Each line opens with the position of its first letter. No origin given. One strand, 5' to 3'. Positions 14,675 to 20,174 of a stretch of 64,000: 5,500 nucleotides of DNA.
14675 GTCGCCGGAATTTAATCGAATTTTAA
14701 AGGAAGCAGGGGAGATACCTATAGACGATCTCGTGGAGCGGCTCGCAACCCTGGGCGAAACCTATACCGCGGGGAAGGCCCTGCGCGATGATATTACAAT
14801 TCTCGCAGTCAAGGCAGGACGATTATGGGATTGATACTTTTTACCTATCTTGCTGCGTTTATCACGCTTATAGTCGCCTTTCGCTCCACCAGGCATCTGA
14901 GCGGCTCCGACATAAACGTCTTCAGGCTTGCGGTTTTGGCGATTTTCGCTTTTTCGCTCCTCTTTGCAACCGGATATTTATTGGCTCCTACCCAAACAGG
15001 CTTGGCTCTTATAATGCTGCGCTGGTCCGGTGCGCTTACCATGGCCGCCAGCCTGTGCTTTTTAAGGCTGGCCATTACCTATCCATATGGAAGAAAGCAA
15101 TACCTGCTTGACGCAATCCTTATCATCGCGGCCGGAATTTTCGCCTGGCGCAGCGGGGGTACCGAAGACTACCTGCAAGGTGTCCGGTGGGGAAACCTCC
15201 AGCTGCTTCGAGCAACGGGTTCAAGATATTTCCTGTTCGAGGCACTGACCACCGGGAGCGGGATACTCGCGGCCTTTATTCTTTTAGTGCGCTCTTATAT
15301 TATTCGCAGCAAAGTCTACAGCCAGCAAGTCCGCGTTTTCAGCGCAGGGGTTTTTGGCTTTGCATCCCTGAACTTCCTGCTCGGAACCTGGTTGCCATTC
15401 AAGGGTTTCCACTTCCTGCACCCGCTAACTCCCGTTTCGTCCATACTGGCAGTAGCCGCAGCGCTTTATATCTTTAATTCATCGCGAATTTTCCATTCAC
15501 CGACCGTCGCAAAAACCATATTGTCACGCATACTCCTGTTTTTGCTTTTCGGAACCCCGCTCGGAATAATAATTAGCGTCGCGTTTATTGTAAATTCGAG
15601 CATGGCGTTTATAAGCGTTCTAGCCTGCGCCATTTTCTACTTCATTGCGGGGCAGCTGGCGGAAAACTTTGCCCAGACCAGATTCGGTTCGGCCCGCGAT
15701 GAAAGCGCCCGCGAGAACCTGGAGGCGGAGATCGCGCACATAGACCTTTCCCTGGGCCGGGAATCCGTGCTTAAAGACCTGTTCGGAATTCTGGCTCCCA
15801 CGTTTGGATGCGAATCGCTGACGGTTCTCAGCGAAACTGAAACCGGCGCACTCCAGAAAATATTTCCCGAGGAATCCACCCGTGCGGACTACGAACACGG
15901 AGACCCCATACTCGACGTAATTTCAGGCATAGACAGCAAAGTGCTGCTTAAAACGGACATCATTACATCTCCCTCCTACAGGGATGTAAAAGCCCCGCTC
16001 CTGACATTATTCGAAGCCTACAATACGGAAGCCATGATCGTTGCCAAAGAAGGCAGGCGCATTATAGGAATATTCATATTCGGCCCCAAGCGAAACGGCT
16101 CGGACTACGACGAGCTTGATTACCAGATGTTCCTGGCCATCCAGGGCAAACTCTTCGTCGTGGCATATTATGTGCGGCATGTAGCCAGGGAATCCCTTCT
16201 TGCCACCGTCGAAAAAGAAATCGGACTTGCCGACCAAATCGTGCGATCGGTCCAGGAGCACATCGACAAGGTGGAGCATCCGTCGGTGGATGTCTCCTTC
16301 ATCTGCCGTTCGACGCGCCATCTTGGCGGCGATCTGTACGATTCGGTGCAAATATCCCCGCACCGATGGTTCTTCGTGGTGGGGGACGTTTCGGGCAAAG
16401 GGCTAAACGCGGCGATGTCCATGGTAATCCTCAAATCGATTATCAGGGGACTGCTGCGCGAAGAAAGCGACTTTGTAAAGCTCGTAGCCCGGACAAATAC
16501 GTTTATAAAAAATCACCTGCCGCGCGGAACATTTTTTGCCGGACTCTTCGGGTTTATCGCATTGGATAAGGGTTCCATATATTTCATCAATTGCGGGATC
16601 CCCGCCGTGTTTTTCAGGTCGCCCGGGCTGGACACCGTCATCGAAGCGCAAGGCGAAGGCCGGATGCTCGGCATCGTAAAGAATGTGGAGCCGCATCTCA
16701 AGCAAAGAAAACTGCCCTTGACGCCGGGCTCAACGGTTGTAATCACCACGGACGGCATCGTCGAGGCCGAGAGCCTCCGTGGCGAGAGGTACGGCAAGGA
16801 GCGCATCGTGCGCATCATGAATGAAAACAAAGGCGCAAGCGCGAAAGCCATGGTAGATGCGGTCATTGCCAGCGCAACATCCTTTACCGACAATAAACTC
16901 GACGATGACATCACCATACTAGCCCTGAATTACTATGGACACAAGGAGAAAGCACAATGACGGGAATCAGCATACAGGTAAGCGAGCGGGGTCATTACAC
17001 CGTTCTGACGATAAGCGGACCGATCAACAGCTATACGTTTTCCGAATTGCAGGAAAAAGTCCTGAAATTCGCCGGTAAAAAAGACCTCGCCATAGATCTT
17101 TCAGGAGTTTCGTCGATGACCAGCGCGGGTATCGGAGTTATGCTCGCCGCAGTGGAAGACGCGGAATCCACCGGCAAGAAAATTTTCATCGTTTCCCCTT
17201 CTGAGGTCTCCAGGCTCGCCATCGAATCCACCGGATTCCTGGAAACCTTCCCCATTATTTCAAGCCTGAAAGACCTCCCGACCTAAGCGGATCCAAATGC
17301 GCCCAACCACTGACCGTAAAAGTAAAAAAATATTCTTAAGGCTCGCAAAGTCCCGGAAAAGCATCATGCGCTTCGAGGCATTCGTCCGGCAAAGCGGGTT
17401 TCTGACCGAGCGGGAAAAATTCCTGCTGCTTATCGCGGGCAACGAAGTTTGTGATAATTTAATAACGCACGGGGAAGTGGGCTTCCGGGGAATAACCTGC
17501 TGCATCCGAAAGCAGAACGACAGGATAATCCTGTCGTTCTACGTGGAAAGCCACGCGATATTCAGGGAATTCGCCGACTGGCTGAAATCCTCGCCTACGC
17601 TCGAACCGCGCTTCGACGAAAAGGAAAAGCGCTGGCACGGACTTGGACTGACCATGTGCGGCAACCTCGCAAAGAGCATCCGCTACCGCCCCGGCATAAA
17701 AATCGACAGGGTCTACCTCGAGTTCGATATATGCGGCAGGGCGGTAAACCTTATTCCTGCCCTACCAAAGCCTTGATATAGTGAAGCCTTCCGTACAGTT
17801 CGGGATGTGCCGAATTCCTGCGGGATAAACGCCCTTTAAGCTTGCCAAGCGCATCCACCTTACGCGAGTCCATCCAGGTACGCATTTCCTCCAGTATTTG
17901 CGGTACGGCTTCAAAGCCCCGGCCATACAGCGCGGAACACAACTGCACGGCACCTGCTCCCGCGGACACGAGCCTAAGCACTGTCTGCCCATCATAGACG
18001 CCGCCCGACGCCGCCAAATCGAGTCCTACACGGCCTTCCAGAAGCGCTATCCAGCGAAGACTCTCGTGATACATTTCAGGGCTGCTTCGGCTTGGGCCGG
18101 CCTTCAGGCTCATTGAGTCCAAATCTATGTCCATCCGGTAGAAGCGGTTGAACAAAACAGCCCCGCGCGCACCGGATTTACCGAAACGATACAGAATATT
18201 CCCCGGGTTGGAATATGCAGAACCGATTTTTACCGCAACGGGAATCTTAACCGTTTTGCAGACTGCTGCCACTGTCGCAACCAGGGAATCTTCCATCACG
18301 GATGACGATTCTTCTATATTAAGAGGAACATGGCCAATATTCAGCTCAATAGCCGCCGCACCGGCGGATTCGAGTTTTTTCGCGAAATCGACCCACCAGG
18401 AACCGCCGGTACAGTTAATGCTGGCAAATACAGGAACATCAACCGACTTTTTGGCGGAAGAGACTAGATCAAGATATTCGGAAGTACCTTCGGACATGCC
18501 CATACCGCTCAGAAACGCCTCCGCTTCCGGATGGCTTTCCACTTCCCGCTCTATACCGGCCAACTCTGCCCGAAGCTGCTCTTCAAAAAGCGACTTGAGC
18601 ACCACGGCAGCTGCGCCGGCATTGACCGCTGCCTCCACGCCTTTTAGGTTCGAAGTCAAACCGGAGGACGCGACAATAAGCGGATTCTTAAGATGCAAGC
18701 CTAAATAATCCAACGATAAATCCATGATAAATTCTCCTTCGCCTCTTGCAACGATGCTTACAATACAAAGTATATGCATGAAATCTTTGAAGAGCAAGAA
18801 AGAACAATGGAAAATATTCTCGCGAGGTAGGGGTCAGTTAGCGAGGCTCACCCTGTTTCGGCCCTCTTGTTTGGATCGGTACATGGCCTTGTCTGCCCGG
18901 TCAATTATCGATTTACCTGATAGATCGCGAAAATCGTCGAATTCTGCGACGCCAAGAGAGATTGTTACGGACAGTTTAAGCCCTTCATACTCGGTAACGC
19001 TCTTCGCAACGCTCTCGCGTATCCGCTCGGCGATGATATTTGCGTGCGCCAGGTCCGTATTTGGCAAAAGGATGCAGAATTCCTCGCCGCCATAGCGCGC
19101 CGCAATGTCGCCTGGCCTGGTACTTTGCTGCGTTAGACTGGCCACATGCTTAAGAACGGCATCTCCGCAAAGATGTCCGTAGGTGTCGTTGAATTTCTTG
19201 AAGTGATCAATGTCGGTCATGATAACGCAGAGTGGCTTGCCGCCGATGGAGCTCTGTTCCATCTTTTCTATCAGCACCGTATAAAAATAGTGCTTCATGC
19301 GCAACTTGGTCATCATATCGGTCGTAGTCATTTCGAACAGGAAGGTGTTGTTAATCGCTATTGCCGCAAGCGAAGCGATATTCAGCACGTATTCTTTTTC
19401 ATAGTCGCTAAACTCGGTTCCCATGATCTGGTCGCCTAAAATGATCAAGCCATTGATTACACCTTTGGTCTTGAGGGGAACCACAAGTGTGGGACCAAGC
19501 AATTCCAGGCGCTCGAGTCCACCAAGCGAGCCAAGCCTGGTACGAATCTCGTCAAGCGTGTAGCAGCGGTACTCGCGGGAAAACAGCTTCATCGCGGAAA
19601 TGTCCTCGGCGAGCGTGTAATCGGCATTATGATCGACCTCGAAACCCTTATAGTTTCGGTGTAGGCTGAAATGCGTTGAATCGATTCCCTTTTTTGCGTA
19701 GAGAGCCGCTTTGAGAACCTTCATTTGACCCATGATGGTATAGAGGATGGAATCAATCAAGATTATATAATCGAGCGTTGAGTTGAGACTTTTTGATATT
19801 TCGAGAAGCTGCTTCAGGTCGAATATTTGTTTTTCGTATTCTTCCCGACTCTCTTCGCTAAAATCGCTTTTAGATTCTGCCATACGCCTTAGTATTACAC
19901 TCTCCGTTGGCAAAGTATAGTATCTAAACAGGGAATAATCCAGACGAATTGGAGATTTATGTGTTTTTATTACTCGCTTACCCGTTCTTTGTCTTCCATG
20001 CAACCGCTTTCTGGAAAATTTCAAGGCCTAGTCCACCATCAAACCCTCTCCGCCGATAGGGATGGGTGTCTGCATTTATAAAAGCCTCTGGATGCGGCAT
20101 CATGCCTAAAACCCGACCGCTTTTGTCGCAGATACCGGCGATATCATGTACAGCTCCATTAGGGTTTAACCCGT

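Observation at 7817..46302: A 12-13-nt word, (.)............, is massively over-represented in genes and between genes, in both orientations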

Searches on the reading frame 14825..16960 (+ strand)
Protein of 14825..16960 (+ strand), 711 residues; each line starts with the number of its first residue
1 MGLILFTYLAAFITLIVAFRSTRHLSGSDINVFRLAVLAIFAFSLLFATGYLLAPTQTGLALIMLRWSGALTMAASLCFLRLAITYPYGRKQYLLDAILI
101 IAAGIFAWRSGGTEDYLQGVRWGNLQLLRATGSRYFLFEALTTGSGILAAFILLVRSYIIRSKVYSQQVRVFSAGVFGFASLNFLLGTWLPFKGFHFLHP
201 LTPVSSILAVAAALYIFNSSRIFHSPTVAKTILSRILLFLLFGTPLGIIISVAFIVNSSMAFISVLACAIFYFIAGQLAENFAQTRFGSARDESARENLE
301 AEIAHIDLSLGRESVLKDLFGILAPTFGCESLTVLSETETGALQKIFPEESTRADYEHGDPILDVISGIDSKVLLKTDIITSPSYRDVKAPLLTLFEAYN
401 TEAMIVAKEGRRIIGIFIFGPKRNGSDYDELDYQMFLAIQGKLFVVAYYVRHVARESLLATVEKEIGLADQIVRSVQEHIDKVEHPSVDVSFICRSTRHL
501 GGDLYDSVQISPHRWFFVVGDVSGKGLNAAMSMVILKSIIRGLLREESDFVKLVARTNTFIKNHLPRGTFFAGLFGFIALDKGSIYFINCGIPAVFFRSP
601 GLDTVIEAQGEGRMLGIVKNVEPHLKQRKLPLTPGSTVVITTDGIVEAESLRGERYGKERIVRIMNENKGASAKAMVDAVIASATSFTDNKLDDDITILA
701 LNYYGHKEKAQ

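Call 57: search_protein_families(library=pfam, proteins=[window:14825-16960:+])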
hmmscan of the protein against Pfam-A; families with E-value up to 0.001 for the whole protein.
window:14825-16960:+ (711 aa): 1 family
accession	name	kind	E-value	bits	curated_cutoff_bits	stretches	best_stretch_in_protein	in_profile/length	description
PF07228.17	SpoIIE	-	9.2e-45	153.4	25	1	512-702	2-190/192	Stage II sporulation protein E (SpoIIE)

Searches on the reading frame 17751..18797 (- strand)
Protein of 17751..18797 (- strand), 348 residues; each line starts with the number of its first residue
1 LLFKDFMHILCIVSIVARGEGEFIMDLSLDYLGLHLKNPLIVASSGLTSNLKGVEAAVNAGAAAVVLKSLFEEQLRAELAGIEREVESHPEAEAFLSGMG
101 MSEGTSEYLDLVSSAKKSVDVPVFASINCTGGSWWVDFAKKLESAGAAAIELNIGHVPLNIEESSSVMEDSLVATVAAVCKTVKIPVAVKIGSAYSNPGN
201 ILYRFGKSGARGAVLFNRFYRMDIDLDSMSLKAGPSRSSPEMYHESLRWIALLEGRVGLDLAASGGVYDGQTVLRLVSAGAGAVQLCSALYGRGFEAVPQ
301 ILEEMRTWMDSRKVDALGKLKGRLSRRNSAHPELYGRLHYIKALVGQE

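Call 58: search_protein_families(library=pfam, proteins=[window:17751-18797:-])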
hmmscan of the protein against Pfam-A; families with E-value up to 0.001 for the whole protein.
window:17751-18797:- (348 aa): 2 families
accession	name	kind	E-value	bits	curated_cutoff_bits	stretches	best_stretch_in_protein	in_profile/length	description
PF01180.27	DHO_dh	-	2.1e-14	53.9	27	1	29-308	4-290/291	Dihydroorotate dehydrogenase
PF03060.21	NMO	-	0.00054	19.9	28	0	258-290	193-225/331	Nitronate monooxygenase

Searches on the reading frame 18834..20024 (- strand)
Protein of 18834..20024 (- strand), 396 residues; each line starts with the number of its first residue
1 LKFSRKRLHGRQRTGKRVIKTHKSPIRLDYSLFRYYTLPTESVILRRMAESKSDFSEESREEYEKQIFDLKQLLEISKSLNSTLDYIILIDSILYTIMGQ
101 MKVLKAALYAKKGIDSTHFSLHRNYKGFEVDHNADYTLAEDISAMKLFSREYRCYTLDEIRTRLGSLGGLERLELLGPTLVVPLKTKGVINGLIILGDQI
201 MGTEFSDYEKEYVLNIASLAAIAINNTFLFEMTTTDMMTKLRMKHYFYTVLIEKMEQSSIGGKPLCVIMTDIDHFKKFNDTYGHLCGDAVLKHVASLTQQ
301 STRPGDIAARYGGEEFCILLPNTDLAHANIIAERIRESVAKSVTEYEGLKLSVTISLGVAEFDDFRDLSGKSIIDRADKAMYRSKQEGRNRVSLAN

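Call 58: search_protein_families(library=pfam, proteins=[window:18834-20024:-])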
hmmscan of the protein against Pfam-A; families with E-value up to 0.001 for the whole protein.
window:18834-20024:- (396 aa): 1 family
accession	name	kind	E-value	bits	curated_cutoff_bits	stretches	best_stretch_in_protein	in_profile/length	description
PF00990.26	GGDEF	-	3e-43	147.8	23.8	1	234-391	2-161/161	Diguanylate cyclase, GGDEF domain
